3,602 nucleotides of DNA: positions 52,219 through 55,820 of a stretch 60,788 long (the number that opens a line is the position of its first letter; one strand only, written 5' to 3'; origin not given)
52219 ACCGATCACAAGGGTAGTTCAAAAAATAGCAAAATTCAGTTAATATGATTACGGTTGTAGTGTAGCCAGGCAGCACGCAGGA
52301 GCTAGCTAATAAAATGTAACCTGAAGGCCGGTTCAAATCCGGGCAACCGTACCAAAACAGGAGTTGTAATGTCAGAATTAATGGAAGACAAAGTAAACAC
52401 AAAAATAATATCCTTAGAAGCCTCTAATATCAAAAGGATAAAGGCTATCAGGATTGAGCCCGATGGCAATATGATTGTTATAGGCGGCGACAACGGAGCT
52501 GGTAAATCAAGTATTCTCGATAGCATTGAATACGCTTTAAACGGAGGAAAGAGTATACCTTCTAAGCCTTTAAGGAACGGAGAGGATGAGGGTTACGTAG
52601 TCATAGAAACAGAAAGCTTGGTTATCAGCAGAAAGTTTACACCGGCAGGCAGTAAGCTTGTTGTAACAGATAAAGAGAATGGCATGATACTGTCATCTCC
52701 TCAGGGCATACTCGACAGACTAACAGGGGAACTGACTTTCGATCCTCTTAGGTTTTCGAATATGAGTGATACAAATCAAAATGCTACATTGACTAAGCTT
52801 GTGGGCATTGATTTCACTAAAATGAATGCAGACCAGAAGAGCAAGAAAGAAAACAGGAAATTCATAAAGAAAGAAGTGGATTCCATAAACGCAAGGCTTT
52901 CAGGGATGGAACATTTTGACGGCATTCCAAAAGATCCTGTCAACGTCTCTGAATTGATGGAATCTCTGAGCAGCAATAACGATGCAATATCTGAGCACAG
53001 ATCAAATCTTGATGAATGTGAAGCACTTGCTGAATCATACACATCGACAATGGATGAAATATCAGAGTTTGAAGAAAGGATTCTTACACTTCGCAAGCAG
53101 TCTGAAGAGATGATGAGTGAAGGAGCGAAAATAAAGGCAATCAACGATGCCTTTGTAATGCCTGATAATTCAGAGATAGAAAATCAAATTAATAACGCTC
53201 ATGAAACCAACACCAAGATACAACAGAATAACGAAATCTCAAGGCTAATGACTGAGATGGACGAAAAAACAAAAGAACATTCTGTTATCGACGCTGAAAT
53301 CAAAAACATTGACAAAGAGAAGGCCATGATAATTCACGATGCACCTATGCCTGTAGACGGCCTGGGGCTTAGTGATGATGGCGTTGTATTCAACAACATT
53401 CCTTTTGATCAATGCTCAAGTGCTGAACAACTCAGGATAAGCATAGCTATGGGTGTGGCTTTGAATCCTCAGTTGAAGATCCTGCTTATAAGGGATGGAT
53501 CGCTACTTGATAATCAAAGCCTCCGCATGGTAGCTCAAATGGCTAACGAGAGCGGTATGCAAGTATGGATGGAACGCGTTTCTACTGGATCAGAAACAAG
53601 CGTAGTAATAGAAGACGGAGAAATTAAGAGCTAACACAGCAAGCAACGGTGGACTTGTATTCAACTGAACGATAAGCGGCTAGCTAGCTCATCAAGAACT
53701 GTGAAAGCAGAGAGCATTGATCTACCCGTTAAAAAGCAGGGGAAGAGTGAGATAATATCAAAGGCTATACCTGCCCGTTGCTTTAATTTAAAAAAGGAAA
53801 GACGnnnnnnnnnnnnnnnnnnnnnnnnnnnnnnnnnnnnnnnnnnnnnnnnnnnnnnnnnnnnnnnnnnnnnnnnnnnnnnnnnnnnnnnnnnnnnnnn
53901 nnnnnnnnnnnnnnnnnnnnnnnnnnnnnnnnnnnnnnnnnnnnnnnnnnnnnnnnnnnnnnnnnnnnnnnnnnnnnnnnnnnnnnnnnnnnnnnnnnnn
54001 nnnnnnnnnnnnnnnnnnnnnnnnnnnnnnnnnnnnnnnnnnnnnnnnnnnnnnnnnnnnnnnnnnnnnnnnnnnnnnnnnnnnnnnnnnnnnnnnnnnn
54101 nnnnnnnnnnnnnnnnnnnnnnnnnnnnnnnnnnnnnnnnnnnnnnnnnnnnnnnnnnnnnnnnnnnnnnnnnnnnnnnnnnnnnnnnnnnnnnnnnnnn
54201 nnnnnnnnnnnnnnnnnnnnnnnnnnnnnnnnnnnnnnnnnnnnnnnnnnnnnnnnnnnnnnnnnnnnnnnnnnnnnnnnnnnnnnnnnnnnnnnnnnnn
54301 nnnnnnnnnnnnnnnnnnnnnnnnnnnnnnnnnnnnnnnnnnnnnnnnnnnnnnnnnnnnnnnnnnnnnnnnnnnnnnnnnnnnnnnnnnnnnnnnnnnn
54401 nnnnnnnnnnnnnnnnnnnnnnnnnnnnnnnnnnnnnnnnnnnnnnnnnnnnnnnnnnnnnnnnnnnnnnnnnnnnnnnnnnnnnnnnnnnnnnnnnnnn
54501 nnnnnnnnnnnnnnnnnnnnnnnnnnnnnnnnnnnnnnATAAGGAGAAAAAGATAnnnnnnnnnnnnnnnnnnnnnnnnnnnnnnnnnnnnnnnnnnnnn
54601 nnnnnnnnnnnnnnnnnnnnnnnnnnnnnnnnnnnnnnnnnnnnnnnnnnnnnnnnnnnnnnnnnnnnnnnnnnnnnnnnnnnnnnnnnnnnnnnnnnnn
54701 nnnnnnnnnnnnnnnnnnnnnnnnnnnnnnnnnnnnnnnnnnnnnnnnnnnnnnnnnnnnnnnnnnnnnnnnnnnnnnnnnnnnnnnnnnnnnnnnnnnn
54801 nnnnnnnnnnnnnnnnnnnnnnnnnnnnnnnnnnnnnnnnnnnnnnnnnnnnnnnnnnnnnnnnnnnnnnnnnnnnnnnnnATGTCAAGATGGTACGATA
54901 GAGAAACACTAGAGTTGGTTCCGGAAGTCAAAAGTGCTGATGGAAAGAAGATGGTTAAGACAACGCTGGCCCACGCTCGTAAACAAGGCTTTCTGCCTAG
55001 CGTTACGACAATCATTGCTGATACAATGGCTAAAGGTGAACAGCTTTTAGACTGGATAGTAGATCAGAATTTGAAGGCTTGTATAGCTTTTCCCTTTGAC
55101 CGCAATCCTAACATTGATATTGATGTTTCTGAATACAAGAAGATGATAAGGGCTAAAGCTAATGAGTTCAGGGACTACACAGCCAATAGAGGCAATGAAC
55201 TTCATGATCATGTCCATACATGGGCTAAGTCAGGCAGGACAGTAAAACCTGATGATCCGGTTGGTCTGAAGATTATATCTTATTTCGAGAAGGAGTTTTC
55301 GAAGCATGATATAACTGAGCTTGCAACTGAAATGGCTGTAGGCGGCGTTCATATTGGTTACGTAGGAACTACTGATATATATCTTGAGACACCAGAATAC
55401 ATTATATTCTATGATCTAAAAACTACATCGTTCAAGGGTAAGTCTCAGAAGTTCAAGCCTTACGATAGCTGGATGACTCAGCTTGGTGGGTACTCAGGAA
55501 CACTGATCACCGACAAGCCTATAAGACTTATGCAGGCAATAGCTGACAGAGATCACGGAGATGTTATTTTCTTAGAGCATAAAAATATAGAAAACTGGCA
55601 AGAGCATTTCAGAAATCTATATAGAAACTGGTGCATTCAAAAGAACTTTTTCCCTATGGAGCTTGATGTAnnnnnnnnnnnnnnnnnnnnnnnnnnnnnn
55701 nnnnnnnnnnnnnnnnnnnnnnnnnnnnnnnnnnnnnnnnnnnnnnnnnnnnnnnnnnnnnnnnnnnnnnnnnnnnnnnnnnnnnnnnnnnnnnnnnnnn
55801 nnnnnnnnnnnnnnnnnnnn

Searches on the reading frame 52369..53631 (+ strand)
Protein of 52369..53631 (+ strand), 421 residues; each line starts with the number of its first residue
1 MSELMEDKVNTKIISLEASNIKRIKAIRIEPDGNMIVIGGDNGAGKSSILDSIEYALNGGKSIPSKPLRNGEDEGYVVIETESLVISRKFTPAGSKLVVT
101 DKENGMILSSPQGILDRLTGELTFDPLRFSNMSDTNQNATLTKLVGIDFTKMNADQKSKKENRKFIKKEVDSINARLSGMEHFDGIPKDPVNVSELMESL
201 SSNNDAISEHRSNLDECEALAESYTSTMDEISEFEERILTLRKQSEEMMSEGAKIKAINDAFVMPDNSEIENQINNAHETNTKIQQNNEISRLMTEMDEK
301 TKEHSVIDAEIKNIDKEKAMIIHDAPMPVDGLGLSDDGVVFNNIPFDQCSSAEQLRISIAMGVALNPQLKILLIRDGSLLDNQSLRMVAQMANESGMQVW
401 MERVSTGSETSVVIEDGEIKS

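Call 35: search_protein_families(library=pfam, proteins=[window:52369-53631:+], max_evalue=0.01)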
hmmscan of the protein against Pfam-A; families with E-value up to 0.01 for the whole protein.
window:52369-53631:+ (421 aa): 6 families
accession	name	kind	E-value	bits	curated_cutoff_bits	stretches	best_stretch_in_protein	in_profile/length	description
PF13476.12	AAA_23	-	1.6e-12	48.9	27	1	16-268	2-177/201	AAA domain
PF02463.25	SMC_N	-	2e-06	27.8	40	1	13-58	2-49/220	RecF/RecN/SMC N terminal domain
PF13555.12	AAA_29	-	6e-06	26.4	27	1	25-61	15-50/61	P-loop containing region of AAA domain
PF13175.12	AAA_15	-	0.00015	22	32.1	1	12-297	2-292/374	AAA ATPase domain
PF03193.22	RsgA_GTPase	-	0.0026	18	30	1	8-54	81-127/174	RsgA GTPase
PF13304.12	AAA_21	-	0.0068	16.9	27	0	36-59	2-28/304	AAA domain, putative AbiEii toxin, Type IV TA system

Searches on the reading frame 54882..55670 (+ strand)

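Call 35: search_protein_families(library=pfam, proteins=[window:54882-55670:+], max_evalue=0.01)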
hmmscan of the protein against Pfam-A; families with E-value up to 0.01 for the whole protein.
window:54882-55670:+ (263 aa): 0 families

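Call 38: search_protein_families(library=phrogs, proteins=[window:54882-55670:+], max_evalue=0.001)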
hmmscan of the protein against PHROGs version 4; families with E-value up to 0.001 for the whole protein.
window:54882-55670:+ (263 aa): 2 families
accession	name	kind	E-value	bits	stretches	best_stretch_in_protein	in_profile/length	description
phrog_298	-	DNA, RNA and nucleotide metabolism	3.5e-13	50.5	1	35-208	63-211/293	exonuclease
phrog_1706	-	DNA, RNA and nucleotide metabolism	5.5e-05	23.7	1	136-216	96-177/293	CRISPR/Cas system associated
